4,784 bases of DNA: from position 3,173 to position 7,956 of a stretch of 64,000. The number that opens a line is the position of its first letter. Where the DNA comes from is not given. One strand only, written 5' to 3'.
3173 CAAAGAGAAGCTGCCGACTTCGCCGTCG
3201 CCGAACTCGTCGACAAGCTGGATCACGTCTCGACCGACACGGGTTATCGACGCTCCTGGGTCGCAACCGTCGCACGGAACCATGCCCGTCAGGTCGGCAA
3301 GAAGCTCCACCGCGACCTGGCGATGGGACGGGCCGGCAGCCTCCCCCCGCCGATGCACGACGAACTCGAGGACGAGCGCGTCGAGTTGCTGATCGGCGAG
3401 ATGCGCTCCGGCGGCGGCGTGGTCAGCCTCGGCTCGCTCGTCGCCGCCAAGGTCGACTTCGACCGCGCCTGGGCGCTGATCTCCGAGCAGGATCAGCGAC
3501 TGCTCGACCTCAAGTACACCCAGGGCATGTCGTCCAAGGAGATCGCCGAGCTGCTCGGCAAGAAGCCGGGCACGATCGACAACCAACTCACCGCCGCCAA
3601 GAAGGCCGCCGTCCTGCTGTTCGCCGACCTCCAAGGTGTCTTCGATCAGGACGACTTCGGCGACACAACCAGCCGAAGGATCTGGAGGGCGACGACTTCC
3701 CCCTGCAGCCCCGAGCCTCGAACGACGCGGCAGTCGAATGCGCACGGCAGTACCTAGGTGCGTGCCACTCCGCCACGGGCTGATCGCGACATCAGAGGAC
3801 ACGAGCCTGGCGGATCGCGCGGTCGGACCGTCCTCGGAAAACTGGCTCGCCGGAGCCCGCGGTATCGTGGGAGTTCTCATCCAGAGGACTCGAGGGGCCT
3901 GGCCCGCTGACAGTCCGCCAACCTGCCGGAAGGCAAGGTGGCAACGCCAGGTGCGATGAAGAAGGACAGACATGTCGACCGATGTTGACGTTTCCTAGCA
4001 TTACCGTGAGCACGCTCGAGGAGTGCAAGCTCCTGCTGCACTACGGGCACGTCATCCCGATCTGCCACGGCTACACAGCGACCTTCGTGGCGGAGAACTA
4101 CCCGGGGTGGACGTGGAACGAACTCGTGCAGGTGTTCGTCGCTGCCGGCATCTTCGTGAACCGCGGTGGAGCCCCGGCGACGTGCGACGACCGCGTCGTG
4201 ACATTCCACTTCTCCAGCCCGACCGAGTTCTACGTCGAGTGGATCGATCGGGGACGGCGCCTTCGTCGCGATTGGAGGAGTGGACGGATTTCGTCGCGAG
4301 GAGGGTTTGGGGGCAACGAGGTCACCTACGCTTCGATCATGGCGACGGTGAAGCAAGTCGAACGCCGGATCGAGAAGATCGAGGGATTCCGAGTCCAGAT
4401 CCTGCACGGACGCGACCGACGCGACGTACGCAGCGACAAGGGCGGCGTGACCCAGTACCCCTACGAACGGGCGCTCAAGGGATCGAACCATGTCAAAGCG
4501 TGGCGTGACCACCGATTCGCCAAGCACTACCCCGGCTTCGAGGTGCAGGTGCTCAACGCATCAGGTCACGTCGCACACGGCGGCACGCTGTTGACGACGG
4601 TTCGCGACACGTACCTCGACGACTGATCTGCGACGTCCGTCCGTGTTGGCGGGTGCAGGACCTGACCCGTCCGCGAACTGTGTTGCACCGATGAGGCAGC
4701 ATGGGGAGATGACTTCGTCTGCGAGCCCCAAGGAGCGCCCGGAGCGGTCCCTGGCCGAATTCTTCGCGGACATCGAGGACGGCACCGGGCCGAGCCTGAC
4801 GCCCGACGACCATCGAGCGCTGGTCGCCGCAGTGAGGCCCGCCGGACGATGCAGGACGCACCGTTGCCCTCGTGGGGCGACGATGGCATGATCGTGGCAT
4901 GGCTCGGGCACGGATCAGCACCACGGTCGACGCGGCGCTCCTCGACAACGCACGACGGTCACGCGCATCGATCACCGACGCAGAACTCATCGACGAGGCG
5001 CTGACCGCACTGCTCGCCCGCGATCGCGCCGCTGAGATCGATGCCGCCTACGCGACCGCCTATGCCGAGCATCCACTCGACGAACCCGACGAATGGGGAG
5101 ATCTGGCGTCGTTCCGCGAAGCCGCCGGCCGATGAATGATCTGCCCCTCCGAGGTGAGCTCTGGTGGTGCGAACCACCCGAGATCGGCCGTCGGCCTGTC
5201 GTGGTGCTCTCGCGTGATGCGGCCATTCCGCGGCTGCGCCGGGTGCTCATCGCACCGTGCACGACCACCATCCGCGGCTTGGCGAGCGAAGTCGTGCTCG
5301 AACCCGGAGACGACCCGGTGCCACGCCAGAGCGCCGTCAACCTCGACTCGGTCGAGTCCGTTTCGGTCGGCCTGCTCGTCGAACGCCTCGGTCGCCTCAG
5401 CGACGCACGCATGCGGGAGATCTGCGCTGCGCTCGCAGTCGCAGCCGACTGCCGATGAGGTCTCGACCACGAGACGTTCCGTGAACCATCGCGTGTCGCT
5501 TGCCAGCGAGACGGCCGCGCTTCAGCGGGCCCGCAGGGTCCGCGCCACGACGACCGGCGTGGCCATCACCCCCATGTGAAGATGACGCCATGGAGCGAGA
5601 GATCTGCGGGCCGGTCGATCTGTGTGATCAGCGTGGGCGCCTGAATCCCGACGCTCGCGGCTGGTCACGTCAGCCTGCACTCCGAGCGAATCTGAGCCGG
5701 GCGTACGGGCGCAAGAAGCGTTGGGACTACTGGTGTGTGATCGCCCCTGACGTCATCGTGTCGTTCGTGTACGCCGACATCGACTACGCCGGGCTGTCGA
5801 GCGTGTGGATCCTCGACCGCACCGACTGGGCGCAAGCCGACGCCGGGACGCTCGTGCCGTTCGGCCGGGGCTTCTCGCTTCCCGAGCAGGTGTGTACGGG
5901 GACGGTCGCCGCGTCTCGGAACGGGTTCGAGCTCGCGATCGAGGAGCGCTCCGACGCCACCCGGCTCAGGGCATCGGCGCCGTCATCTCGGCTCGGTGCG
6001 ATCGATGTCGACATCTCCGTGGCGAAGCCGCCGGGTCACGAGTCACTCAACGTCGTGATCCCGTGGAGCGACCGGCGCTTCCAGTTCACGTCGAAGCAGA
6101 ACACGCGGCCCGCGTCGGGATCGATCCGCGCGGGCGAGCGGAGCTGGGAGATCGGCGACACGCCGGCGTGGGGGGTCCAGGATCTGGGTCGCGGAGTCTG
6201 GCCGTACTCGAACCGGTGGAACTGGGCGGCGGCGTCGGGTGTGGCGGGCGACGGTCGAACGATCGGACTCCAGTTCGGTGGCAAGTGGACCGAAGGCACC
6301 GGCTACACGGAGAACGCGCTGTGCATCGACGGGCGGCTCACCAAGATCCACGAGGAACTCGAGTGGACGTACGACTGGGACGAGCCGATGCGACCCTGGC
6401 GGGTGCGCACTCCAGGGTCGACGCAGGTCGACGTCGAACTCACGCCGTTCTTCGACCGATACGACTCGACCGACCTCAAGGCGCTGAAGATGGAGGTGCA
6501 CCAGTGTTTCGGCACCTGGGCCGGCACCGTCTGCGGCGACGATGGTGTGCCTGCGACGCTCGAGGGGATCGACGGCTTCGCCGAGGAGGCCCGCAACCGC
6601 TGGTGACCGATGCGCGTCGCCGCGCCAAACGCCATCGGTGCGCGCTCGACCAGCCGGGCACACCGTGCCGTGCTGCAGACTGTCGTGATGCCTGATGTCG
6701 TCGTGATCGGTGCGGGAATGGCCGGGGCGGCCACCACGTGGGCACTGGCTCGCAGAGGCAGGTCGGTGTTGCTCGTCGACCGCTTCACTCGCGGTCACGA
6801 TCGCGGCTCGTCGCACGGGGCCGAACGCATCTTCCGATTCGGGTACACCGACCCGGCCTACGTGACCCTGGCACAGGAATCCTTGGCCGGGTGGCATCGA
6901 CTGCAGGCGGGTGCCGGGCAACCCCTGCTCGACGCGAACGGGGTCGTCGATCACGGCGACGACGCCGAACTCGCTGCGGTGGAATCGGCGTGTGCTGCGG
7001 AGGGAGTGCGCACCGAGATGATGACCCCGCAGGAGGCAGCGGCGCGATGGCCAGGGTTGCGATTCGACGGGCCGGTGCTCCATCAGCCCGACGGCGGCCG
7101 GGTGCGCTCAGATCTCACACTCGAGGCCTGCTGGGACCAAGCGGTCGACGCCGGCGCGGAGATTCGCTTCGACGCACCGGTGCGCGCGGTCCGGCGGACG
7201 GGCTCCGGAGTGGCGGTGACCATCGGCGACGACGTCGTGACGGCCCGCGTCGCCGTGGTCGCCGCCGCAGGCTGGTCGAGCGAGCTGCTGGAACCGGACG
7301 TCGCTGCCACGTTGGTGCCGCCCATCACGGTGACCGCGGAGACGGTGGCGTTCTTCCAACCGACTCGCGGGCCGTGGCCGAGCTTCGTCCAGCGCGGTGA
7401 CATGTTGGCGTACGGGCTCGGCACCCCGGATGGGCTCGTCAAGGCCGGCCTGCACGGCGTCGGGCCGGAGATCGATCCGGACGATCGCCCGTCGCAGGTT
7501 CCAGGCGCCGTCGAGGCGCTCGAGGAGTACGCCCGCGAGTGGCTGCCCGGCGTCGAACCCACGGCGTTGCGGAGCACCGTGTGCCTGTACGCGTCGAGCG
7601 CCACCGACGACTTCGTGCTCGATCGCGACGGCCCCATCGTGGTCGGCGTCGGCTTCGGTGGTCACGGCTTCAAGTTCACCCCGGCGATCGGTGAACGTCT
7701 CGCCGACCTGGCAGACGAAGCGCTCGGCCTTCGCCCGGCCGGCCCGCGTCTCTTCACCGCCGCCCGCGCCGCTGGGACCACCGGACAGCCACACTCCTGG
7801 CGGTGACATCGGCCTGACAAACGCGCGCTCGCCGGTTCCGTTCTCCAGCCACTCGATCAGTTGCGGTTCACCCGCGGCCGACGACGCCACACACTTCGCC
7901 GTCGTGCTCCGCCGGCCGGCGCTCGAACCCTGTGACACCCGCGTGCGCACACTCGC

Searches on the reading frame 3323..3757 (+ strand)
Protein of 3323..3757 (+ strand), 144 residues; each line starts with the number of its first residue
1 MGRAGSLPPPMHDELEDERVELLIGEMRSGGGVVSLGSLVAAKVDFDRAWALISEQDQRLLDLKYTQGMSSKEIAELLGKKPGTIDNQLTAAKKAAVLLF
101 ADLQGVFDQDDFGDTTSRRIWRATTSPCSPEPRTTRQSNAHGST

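Call 47: search_protein_families(library=pfam, proteins=[window:3323-3757:+], max_evalue=0.0001)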
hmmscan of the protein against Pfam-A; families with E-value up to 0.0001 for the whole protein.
window:3323-3757:+ (144 aa): 2 families
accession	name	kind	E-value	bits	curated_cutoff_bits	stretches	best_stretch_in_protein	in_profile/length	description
PF08281.18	Sigma70_r4_2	-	5.3e-10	39.2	25.7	1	49-95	7-53/54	Sigma-70, region 4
PF13936.12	HTH_38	-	5.5e-05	23.3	27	1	58-88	10-40/44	Helix-turn-helix domain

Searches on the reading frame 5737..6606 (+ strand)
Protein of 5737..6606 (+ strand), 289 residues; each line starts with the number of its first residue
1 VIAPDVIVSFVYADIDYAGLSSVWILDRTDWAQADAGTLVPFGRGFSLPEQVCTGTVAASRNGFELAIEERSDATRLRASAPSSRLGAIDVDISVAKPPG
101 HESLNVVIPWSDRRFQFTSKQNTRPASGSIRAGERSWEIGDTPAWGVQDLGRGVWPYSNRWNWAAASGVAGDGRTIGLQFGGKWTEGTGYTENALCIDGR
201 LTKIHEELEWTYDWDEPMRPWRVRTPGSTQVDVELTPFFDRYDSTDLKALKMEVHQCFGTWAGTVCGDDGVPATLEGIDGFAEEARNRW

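Call 47: search_protein_families(library=pfam, proteins=[window:5737-6606:+], max_evalue=0.0001)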
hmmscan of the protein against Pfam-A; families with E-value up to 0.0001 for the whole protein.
window:5737-6606:+ (289 aa): 1 family
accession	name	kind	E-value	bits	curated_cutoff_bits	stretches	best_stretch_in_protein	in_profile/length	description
PF10974.15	DUF2804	-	8.6e-88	295.2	26.9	1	2-289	51-339/339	Domain of unknown function (DUF2804)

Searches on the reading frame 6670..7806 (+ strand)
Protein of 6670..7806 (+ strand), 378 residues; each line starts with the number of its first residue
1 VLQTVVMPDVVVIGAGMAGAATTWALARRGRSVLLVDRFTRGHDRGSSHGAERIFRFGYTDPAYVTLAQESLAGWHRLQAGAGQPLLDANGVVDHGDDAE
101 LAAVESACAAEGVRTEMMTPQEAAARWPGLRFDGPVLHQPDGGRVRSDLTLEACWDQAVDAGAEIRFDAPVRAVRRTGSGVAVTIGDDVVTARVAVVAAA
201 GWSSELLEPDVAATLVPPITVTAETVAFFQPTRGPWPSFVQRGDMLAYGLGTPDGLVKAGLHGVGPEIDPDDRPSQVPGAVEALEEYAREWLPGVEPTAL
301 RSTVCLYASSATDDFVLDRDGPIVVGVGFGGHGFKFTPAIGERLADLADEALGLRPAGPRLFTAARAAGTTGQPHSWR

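Call 47: search_protein_families(library=pfam, proteins=[window:6670-7806:+], max_evalue=0.0001)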
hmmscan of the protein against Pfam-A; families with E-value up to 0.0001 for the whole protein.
window:6670-7806:+ (378 aa): 6 families
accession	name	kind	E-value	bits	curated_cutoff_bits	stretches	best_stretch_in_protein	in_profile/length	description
PF01266.30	DAO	-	5.3e-49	168.1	27.9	1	9-347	1-353/353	FAD dependent oxidoreductase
PF13450.12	NAD_binding_8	-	2.6e-06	28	21.9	1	12-38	1-27/68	NAD(P)-binding Rossmann-like domain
PF01494.25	FAD_binding_3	-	3.3e-05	23.7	22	0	9-51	3-45/349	FAD binding domain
PF01134.28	GIDA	-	4.6e-05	23.1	22.1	1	9-40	1-29/391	Glucose inhibited division protein A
PF12831.13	FAD_oxidored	-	4.9e-05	23.2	27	1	9-38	1-30/416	FAD dependent oxidoreductase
PF00890.30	FAD_binding_2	-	6.6e-05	22.7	20.4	1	9-38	1-30/414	FAD binding domain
